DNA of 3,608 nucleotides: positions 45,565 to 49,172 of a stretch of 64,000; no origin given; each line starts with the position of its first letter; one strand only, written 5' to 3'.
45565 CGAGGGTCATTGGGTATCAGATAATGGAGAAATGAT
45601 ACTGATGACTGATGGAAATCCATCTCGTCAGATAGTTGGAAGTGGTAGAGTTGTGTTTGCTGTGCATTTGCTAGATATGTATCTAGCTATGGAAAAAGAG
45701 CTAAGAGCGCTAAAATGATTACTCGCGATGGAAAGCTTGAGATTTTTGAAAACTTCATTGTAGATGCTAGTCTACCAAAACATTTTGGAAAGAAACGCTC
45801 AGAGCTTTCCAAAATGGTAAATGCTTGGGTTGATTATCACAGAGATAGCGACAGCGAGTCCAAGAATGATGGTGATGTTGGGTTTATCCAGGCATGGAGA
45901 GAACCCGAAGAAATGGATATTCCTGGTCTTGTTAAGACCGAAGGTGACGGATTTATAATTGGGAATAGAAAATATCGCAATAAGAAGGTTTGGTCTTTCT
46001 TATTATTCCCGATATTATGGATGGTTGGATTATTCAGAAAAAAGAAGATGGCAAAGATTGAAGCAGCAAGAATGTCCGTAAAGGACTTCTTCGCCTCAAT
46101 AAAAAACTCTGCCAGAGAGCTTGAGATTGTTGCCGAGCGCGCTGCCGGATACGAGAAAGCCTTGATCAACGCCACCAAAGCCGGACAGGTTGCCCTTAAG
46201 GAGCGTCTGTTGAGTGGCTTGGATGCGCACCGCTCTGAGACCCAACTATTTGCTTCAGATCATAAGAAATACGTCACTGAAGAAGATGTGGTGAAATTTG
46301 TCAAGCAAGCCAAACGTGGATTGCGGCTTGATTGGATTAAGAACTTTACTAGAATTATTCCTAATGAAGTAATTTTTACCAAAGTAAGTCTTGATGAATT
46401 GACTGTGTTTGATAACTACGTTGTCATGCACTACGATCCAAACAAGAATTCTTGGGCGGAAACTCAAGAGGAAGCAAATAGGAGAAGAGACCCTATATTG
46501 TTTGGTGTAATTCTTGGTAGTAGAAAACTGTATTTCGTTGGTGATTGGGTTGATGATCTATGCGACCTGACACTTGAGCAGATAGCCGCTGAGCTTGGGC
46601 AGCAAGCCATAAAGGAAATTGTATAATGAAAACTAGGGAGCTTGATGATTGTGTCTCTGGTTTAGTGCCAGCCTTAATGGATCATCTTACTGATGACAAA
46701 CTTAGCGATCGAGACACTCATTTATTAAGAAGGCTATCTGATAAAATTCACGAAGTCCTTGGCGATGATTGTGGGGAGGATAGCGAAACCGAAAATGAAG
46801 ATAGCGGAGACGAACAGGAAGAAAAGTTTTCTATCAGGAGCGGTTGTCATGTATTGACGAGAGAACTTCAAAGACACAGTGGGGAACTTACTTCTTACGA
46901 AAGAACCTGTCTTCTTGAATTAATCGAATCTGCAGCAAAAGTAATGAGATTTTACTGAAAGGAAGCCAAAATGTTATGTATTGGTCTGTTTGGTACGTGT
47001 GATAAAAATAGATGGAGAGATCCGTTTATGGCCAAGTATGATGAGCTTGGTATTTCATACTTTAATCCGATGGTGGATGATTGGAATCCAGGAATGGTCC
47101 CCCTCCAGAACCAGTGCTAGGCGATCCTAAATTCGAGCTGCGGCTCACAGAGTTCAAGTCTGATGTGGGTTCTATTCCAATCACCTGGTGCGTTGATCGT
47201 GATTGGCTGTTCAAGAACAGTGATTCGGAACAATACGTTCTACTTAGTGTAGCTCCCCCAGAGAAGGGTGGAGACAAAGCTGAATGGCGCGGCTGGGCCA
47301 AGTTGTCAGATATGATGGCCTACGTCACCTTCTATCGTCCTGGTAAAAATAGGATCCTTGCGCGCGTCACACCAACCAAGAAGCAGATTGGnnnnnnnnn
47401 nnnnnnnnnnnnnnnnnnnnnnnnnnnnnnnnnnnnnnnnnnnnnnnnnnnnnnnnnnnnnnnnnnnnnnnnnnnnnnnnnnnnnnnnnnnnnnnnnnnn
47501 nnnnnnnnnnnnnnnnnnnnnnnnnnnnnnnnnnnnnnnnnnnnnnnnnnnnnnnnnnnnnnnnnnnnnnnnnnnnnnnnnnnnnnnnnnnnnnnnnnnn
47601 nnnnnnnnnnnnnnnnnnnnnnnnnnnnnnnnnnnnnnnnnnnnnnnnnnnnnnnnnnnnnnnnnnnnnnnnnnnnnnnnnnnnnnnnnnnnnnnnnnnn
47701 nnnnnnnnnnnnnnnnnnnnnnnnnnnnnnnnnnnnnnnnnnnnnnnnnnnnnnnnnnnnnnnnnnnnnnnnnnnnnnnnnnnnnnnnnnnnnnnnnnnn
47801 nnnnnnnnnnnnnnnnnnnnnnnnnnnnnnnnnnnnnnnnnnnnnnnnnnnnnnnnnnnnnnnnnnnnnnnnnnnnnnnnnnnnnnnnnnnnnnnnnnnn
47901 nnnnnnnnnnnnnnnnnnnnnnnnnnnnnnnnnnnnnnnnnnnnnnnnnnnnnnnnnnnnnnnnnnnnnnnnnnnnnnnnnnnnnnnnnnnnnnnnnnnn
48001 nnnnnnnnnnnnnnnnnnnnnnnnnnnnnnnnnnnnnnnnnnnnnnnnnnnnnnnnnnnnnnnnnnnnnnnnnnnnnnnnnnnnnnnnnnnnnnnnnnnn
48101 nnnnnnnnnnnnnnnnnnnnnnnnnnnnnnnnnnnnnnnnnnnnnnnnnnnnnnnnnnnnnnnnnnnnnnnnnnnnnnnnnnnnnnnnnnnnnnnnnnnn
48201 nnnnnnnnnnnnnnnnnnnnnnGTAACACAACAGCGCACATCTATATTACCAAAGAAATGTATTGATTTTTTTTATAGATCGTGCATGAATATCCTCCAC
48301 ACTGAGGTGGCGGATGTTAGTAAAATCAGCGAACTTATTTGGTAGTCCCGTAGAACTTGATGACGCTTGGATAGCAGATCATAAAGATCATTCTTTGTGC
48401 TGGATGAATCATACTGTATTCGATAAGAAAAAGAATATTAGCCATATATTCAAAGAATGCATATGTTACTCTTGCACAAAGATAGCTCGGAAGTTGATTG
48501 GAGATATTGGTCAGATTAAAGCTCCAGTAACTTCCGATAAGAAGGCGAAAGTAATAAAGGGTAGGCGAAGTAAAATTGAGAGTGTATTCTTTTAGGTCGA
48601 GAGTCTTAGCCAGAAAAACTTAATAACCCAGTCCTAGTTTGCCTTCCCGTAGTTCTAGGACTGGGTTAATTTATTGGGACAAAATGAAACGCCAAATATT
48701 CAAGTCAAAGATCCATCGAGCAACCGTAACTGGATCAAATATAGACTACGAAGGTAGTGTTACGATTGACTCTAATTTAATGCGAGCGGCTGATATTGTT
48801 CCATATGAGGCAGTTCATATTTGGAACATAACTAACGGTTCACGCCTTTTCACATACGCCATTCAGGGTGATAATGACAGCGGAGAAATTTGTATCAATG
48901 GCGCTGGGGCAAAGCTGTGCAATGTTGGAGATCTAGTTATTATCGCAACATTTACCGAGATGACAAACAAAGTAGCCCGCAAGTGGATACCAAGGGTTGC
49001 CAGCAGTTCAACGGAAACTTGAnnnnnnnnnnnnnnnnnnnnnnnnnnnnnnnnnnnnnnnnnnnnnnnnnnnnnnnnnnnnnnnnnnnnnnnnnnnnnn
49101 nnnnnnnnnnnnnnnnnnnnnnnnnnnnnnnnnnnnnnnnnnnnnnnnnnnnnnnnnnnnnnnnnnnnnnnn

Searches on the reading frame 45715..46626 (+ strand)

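Call 3: search_protein_families(library=pfam, proteins=[window:45715-46626:+], max_evalue=0.1)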
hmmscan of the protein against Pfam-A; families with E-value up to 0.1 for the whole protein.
window:45715-46626:+ (303 aa): 1 family
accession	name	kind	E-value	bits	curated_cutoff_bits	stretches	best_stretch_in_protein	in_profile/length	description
PF21542.2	TetR_C_42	-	0.03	15.1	27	0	86-152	14-77/101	Tetracyclin repressor-like, C-terminal domain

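Call 4: search_protein_families(library=phrogs, proteins=[window:45715-46626:+], max_evalue=0.01)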
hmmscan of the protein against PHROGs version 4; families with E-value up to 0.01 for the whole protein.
window:45715-46626:+ (303 aa): 1 family
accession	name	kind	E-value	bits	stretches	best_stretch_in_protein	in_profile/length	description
phrog_10081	-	integration and excision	1.6e-18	68.2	1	119-302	5-194/254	transposase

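Call 10: search_protein_families(library=ncbifam, proteins=[window:45715-46626:+], max_evalue=0.1)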
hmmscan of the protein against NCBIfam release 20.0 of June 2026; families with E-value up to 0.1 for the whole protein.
window:45715-46626:+ (303 aa): 0 families

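Call 11: search_protein_families(library=padloc, proteins=[window:45715-46626:+], max_evalue=0.1)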
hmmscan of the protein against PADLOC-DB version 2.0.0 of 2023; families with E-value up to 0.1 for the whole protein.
window:45715-46626:+ (303 aa): 0 families

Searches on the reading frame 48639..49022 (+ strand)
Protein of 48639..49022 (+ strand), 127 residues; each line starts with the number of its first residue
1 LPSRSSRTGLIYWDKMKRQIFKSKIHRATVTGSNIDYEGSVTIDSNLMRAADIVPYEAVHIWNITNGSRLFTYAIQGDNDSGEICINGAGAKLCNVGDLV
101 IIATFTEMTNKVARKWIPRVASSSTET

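Call 3: search_protein_families(library=pfam, proteins=[window:48639-49022:+], max_evalue=0.1)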
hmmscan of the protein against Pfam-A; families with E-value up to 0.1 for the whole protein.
window:48639-49022:+ (127 aa): 1 family
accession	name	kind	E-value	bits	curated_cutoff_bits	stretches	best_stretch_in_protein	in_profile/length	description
PF02261.22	Asp_decarbox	-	6.2e-43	145.8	25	1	16-122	1-107/115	Aspartate decarboxylase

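Call 4: search_protein_families(library=phrogs, proteins=[window:48639-49022:+], max_evalue=0.01)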
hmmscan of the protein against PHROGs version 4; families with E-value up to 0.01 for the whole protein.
window:48639-49022:+ (127 aa): 0 families
